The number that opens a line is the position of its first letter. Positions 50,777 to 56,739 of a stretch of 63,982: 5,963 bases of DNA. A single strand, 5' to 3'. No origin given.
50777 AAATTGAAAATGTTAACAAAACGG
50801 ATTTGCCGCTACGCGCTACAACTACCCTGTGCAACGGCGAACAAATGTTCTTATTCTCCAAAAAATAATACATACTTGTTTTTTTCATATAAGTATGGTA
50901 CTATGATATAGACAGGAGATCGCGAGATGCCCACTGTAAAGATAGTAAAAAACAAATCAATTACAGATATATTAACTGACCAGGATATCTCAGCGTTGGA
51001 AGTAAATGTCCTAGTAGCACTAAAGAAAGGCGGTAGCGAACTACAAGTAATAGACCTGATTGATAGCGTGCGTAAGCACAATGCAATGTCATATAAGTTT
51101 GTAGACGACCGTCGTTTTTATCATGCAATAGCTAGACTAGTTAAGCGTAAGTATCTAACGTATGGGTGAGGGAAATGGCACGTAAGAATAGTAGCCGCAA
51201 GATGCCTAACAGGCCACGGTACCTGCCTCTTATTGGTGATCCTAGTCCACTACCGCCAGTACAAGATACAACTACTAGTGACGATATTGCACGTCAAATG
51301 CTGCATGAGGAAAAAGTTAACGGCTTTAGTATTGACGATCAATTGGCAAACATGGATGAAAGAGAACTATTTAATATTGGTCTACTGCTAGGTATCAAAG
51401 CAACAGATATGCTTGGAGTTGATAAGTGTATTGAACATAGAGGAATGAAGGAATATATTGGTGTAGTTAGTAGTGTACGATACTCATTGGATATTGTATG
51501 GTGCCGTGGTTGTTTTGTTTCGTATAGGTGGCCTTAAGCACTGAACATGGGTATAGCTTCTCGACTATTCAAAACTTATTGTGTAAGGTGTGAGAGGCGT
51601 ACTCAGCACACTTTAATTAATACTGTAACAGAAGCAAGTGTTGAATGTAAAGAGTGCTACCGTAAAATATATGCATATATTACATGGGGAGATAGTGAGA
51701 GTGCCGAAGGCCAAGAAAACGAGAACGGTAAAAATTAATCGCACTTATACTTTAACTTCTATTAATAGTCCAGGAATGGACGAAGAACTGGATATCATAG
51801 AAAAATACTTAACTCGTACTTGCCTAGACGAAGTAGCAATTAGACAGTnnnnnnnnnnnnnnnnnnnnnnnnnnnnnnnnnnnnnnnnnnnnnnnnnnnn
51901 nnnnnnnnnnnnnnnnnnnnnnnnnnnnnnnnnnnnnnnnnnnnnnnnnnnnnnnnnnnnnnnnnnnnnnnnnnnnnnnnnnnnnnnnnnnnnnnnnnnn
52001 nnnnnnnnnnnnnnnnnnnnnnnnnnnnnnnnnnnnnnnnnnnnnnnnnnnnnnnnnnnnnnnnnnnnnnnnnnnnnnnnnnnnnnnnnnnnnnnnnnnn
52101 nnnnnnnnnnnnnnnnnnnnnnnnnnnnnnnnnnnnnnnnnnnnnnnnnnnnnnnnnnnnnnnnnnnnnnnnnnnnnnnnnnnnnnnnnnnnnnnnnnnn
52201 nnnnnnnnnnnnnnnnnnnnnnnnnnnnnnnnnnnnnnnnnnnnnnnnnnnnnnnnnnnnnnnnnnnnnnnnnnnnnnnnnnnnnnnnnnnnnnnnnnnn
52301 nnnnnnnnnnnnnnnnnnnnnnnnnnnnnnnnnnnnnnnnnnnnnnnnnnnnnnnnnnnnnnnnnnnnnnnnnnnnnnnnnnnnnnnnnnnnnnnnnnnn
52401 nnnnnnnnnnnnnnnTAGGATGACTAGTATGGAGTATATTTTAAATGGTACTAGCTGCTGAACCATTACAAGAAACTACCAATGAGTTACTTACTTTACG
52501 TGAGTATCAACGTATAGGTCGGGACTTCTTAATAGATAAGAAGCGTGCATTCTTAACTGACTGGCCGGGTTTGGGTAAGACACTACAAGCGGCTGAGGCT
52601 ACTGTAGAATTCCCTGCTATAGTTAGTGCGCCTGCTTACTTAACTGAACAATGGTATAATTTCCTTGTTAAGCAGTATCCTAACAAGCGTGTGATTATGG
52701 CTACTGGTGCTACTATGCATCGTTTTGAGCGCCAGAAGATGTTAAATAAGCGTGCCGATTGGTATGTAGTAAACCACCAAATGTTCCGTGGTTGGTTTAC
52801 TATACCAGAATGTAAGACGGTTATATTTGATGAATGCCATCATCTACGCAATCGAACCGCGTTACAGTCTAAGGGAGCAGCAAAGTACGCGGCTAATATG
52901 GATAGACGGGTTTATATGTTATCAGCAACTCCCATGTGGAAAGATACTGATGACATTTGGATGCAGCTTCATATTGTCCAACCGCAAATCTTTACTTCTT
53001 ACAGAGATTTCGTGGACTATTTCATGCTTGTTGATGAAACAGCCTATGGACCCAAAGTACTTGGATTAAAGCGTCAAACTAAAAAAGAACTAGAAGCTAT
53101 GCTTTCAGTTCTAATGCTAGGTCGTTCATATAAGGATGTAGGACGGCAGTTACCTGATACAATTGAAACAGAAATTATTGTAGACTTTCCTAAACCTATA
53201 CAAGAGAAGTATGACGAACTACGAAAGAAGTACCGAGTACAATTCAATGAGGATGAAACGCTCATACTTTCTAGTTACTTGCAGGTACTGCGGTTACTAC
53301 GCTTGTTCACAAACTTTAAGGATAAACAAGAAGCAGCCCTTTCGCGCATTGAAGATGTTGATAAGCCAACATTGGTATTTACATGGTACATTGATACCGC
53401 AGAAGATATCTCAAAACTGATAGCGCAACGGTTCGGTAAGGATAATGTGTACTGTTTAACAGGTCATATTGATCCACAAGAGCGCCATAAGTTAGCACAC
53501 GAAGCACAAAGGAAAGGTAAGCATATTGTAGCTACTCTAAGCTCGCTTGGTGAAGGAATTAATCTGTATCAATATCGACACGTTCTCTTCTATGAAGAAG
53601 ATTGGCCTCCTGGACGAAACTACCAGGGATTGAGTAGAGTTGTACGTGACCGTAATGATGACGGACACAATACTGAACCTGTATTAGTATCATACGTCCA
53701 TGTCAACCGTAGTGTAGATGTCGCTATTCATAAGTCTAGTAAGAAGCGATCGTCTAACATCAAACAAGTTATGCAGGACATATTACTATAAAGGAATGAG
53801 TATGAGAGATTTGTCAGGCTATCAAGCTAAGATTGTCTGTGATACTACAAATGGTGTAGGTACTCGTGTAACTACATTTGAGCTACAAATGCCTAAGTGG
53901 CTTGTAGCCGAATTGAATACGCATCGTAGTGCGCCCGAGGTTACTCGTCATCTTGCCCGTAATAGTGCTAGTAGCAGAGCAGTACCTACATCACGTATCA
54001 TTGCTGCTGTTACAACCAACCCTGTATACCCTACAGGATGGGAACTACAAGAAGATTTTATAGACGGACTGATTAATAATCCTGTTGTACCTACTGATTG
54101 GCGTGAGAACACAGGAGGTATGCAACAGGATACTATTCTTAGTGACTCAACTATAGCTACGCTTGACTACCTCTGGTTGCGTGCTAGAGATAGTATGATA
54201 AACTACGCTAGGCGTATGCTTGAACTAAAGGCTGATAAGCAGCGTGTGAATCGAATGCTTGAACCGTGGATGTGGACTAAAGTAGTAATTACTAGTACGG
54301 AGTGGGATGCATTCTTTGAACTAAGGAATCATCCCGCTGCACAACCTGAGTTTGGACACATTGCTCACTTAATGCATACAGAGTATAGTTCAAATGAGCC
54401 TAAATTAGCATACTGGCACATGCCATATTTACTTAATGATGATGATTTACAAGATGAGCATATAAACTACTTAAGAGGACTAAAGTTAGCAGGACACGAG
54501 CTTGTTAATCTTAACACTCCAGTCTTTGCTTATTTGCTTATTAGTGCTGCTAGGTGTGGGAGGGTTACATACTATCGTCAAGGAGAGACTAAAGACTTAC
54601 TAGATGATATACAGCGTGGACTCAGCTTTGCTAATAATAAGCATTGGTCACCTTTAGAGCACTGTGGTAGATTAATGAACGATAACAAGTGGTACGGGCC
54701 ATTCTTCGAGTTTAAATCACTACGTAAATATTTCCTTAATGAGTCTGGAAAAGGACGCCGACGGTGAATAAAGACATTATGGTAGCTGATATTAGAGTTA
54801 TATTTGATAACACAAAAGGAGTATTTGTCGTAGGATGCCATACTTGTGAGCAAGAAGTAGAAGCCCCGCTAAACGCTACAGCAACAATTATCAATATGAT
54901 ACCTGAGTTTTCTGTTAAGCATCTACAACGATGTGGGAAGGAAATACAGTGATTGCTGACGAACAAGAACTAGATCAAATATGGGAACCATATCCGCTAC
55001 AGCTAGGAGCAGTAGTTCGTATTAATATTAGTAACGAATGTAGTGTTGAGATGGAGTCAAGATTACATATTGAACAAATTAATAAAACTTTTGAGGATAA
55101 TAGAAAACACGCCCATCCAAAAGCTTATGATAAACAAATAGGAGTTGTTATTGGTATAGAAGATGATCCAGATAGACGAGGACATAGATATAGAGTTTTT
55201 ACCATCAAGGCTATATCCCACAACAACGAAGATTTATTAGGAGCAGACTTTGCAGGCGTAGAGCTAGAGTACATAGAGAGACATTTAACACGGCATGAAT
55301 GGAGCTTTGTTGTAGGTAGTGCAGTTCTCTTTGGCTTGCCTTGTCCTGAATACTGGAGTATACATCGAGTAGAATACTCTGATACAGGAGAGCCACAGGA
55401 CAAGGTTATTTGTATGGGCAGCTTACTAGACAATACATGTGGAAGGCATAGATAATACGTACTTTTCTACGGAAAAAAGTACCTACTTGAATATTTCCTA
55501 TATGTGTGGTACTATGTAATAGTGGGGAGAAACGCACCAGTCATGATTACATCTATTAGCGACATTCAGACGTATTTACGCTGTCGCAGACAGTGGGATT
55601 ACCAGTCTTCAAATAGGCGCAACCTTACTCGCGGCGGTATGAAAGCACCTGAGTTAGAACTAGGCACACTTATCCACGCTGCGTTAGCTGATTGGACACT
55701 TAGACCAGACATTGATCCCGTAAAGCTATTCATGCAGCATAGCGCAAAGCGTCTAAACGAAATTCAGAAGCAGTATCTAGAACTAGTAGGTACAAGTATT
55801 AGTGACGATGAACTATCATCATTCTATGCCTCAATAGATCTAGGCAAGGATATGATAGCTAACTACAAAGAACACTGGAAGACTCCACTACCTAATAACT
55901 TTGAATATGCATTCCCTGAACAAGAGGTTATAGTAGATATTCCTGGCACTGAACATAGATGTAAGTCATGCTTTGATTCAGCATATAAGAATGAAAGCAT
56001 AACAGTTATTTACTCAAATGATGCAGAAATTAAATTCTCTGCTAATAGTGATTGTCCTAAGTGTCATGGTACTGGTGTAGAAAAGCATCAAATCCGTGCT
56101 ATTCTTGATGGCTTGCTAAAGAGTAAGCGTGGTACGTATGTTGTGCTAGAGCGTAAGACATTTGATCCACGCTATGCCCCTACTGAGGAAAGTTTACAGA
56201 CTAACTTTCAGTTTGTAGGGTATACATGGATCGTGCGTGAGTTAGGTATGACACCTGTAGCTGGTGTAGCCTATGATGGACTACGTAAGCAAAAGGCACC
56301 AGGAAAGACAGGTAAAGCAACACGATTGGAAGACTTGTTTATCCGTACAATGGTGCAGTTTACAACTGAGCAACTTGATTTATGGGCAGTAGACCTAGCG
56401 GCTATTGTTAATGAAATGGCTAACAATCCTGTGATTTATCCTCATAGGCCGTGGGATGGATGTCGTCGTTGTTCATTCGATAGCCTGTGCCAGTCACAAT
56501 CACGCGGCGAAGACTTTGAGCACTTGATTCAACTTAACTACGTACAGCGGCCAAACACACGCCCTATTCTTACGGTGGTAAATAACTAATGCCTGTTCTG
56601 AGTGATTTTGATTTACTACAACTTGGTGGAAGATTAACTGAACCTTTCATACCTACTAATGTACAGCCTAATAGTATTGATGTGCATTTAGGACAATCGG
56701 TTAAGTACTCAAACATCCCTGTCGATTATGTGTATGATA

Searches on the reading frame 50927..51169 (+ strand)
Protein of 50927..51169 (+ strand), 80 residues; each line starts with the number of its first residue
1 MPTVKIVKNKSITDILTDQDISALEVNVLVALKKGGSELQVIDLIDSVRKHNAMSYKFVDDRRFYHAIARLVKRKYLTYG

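Call 9: search_protein_families(library=pfam, proteins=[window:50927-51169:+], max_evalue=0.01)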
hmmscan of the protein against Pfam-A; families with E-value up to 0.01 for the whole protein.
window:50927-51169:+ (80 aa): 0 families

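Call 10: search_protein_families(library=phrogs, proteins=[window:50927-51169:+], max_evalue=0.01)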
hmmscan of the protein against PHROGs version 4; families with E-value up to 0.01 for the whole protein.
window:50927-51169:+ (80 aa): 0 families

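Call 22: find_encoding_contigs(protein=window:50927-51169:+, flank=10000, max_places=10)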
Protein window:50927-51169:+ (80 aa): 9 contigs read that carry it; 8 places shown.
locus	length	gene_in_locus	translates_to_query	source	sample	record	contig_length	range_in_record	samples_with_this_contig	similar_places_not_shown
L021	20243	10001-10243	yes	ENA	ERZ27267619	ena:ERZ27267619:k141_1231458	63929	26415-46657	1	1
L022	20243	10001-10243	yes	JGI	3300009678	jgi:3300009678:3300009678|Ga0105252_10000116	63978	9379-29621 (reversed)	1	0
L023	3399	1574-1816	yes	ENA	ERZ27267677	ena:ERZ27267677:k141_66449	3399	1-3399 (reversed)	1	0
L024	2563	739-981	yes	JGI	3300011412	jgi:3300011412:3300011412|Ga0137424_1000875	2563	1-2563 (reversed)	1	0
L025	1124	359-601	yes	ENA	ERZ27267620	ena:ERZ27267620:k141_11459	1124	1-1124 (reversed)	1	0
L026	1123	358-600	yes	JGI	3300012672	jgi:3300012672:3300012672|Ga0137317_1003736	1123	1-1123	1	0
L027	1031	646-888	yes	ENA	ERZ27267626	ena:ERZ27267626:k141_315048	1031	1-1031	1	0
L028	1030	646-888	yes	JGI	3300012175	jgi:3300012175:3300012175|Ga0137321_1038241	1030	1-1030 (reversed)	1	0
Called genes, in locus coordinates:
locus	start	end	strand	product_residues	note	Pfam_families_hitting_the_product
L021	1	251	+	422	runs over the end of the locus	-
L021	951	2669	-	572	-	PF00580:UvrD-helicase, PF13245:AAA_19, PF13604:AAA_30 (weak), PF13361:UvrD_C, PF13538:UvrD_C_2 (weak)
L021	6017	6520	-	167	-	-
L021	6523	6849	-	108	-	-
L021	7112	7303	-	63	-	-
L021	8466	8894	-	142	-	-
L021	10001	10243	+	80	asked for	-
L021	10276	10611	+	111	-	-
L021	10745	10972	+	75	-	-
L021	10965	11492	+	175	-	-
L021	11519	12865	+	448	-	PF00176:SNF2-rel_dom, PF00270:DEAD (weak), PF00271:Helicase_C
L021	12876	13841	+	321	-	PF02511:Thy1 (faint)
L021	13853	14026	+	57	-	-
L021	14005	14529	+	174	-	-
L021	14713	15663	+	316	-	PF12705:PDDEXK_1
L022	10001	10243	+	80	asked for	-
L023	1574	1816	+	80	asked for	-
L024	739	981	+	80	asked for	-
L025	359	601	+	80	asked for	-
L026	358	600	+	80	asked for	-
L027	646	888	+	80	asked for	-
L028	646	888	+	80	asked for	-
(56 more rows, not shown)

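Call 57: search_solved_structures(query=window:50927-51169:+, max_evalue=10)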
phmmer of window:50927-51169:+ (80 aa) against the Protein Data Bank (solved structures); distinct sequences matched with E-value up to 10: 3.
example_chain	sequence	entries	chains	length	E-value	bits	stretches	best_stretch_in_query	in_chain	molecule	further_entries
8tnh_H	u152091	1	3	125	1.9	12.1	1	38-76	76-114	CD4-binding site nanobody G36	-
6pnt_A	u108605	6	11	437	2.4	11.8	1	10-50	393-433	UDP-glycosyltransferase 202A2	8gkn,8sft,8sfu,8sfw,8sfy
7qca_SD0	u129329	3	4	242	9.4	9.9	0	11-49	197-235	40S ribosomal protein S3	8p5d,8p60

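Call 68: find_homologous_proteins(query=window:50927-51169:+, max_evalue=0.001)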
Query window:50927-51169:+ (80 aa): 2 proteins with E <= 0.001 among 2 candidates.
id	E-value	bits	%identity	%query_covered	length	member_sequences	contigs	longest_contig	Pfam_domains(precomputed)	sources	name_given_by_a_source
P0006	4.5e-40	152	93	100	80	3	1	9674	-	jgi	-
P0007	2.9e-27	111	68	100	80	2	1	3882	-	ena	-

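Call 108: predict_structure(alignment_id=A9)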
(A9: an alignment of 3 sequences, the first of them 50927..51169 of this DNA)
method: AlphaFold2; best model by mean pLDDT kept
length: 80 residues; sequences in the alignment: 3
mean_pLDDT: 79.4   pTM: 0.68
mean pLDDT of the five models: 79.4, 53.5, 53.2, 47.4, 44.8
residues with pLDDT >= 90: 0; 70-90: 63; 50-70: 17; < 50: 0
segments of 3 or more residues with pLDDT < 50: none
pLDDT, mean of each block of 10 residues (from residue 1): 78 71 85 85 84 62 85 86
secondary structure, 60 per line:
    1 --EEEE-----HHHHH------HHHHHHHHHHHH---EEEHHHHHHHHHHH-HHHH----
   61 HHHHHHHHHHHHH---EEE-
elements in order: E3-6 H12-16 H23-34 E38-40 H41-51 H53-56 H61-73 E77-79

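Call 110: fold_search(model_id=the predicted structure, library=pdb)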
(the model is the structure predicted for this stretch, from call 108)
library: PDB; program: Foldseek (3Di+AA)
matches with E <= 10: 149; with E <= 0.001: 0
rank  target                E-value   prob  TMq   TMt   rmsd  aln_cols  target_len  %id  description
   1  2fe3_B                1.1e+00  0.11  0.28  0.17  10.0        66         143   11  The crystal structure of bacillus subtilis PerR-Zn reveals a novel Zn(Cys)4 Structural redox switch (released 2006-12-19)
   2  6lui_A                1.4e+00  0.23  0.44  0.48   4.1        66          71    9  Crystal structure of the SAMD1 WH domain and DNA complex (released 2021-02-03)
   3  2xig_C                1.6e+00  0.47  0.63  0.36   2.3        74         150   18  The structure of the Helicobacter pylori ferric uptake regulator Fur reveals three functional metal binding sites (released 2011-01-19)
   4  7nyw_D                1.7e+00  0.23  0.49  0.43   3.1        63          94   19  Cryo-EM structure of the MukBEF-MatP-DNA head module (released 2021-07-07)
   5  2v6c                  1.8e+00  0.35  0.54  0.14   3.9        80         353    8  Crystal structure of ErbB3 binding protein 1 (Ebp1) (released 2007-08-21)
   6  9a4a_B                1.8e+00  0.33  0.57  0.32   4.2        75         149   12  Model of YLAN-FUR by crosslinking MS and deep learning (released 2024-09-18)
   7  6dk4_A                2.1e+00  0.33  0.56  0.34   8.1        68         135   15  Crystal structure of Campylobacter jejuni peroxide stress regulator (released 2018-06-13)
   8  4i7h_A                2.1e+00  0.07  0.28  0.17  11.1        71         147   14  Structural basis for peroxide sensing and gene regulation by PerR from Streptococcus pyogenes (released 2013-05-08)
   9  2co5_A                2.4e+00  0.30  0.48  0.42   2.7        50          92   24  F93 FROM STIV, a winged-helix DNA-binding protein (released 2006-05-31)
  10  6el8_A                2.4e+00  0.28  0.51  0.47   5.3        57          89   18  Crystal structure of the Forkhead domain of human FOXN1 in complex with DNA (released 2017-11-15)
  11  5dnk_B                2.4e+00  0.23  0.60  0.12   7.6        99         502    7  The structure of PKMT1 from Rickettsia prowazekii in complex with AdoHcy (released 2016-08-10)
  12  4ere_B                2.4e+00  0.12  0.47  0.42   3.9       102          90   11  crystal structure of MDM2 (17-111) in complex with compound 23 (released 2012-05-23)
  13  6hfa_A                2.4e+00  0.11  0.43  0.40   5.1       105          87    8  Crystal structure of hDM2 in complex with a C-terminal triurea capped peptide chimera foldamer. (released 2020-07-08)
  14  6pdq_B                2.4e+00  0.08  0.33  0.31  10.1        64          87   12  Ancestral Effector Caspase 3/6/7 (released 2019-11-13)
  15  5fd6_D                2.6e+00  0.33  0.60  0.38   2.5        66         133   12  zinc-bound manganese uptake regulator (released 2016-12-28)
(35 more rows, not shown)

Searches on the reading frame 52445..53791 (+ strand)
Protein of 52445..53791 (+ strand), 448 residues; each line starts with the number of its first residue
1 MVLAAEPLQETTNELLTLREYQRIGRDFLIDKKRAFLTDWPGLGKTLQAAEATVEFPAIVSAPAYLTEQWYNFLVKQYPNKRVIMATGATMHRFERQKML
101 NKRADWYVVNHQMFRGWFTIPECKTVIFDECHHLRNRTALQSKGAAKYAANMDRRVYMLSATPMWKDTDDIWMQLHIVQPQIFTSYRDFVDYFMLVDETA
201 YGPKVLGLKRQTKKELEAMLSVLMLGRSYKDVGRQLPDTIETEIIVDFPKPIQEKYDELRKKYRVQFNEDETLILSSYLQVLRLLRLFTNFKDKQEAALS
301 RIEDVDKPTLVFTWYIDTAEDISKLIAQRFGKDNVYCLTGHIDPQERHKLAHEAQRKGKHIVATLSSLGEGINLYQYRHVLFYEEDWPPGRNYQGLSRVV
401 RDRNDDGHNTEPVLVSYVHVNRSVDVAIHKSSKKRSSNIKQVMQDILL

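Call 11: search_protein_families(library=phrogs, proteins=[window:52445-53791:+], max_evalue=0.001)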
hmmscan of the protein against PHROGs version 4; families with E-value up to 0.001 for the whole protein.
window:52445-53791:+ (448 aa): 5 families
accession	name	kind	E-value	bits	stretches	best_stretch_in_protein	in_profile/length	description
phrog_62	-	DNA, RNA and nucleotide metabolism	4.8e-63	214.3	1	16-445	695-1135/1881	DNA helicase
phrog_16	-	DNA, RNA and nucleotide metabolism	4.2e-19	69.3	1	15-405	270-589/986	DNA helicase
phrog_9690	-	DNA, RNA and nucleotide metabolism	4.6e-12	46.6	1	302-406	155-260/306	DNA helicase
phrog_29996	-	unknown function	1.7e-07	30.6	1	297-402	1022-1128/1189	-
phrog_23807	-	unknown function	2e-06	26.9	1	307-402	530-632/1053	-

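Call 20: find_related_loci(query=window:52445-53791:+, collection=viral_contigs, flank=10000)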
Query window:52445-53791:+ (448 aa) in viral_contigs; peptide patterns used: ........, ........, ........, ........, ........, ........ (x = any residue, [..] = any of these).
No stretch of DNA in the collection matches any of the patterns.

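Call 23: find_related_loci(query=window:52445-53791:+, collection=metagenome_contigs, flank=10000)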
Query window:52445-53791:+ (448 aa) in metagenome_contigs; peptide patterns used: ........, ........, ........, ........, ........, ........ (x = any residue, [..] = any of these).
15 stretches matched a pattern; 2 encode a relative of the query (tblastn E <= 1e-3); 2 distinct loci.
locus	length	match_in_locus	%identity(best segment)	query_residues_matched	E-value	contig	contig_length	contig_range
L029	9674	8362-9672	92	1-437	0e+0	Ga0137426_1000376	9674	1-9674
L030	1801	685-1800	35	16-378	8e-67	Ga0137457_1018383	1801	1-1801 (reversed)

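Call 79: search_dna_similar(query=window:52445-53791:+, collection=phages, mode=protein, max_rows=12)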
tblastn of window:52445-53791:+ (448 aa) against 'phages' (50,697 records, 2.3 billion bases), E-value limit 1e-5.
Records with a match: 282; places in all: 282; records where one place covers at least 80% of the query: 233.
Best place of each record, by identity: <60% 282.
By first word of the organism name: Gordonia 129; Arthrobacter 38; Bacillus 14; Rhodococcus 10; Streptomyces 10; Pseudomonas 7; Microbacterium 7; Caudoviricetes 6; Enterococcus 6; Tsukamurella 6; and 24 more.
By host as written in the record: Gordonia terrae 3612 103; Arthrobacter sp. ATCC 21022 34; - 20; Streptomyces griseus ATCC 10137 9; Rhodococcus equi NRRL B-16538 7; Gordonia sp. 6; Gordonia terrae CAG3 5; Gordonia rubripertincta NRRL B-16540 5; and 63 more.
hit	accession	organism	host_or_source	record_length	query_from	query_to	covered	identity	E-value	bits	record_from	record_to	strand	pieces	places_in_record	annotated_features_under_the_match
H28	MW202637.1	Caudoviricetes sp.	Manatee Spring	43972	2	425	95%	25.5%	2e-13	79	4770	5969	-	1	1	type I site specific restriction enzyme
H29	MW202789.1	Caudoviricetes sp.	Manatee Spring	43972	2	425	95%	25.5%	2e-13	79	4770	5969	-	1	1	type I site specific restriction enzyme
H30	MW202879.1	Caudoviricetes sp.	Manatee Spring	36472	6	443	98%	24.7%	1e-19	98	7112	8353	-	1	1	chromatin remodeling complex ATPase-like protein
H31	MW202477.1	Caudoviricetes sp.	Manatee Spring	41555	16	428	92%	26.1%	1e-15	86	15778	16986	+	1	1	snF2 family al domain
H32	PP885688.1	Tunturiibacter phage Tunturi_5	Tunturiibacter psychrotolerans X4BP1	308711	6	428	94%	24.9%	5e-9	65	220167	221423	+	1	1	DNA helicase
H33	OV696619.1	Glutamicibacter phage Montesquieu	French washed-rind cheese surface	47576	18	448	96%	23.8%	3e-6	56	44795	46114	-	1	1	DNA helicase HepA super family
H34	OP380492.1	Bacillus phage Nachito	Bacillus sp. ET1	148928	16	426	92%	24.8%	3e-9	66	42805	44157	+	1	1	helicase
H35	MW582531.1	Nocardia phage P69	Nocardia transvalensis ATCC 6865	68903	18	437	94%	24.3%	4e-16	87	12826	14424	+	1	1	DNA helicase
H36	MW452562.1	Nocardia phage NC1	Nocardia asteroides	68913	18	437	94%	24.3%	4e-16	87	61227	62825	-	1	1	DNA helicase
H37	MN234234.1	Arthrobacter phage Lymara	Arthrobacter sp. ATCC 21022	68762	19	431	92%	24.6%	1e-12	76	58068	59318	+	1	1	87: DNA helicase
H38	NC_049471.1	Arthrobacter phage Lymara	Arthrobacter sp. ATCC 21022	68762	19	431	92%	24.6%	1e-12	76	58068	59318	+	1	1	87: DNA helicase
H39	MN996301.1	Ralstonia phage RpY1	Ralstonia solanacearum SL341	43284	21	442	94%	24.0%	4e-16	87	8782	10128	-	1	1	DNA helicase-like protein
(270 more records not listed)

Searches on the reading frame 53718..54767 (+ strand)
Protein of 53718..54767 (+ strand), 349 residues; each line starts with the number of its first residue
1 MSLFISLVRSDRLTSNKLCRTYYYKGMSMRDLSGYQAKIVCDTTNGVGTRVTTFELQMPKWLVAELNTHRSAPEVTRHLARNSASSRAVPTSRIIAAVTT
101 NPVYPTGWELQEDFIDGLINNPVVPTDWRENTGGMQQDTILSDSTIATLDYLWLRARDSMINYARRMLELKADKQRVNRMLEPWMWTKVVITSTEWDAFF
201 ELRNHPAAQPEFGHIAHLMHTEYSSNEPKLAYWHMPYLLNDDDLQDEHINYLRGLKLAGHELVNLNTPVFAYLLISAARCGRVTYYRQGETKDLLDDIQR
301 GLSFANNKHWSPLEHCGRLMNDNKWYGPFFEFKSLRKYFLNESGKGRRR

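Call 11: search_protein_families(library=phrogs, proteins=[window:53718-54767:+], max_evalue=0.001)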
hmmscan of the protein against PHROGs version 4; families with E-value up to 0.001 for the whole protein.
window:53718-54767:+ (349 aa): 1 family
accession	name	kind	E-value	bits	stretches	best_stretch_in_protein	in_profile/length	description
phrog_85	-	DNA, RNA and nucleotide metabolism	2.5e-36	126.5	1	50-326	430-663/866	thymidylate synthase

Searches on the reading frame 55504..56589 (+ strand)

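Call 11: search_protein_families(library=phrogs, proteins=[window:55504-56589:+], max_evalue=0.001)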
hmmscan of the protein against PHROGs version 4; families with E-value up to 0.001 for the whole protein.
window:55504-56589:+ (361 aa): 2 families
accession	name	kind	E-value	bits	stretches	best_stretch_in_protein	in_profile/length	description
phrog_1218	-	DNA, RNA and nucleotide metabolism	4.4e-30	106.1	2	14-266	8-212/364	exonuclease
phrog_69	-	DNA, RNA and nucleotide metabolism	0.00036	20.6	0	15-145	89-199/501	exonuclease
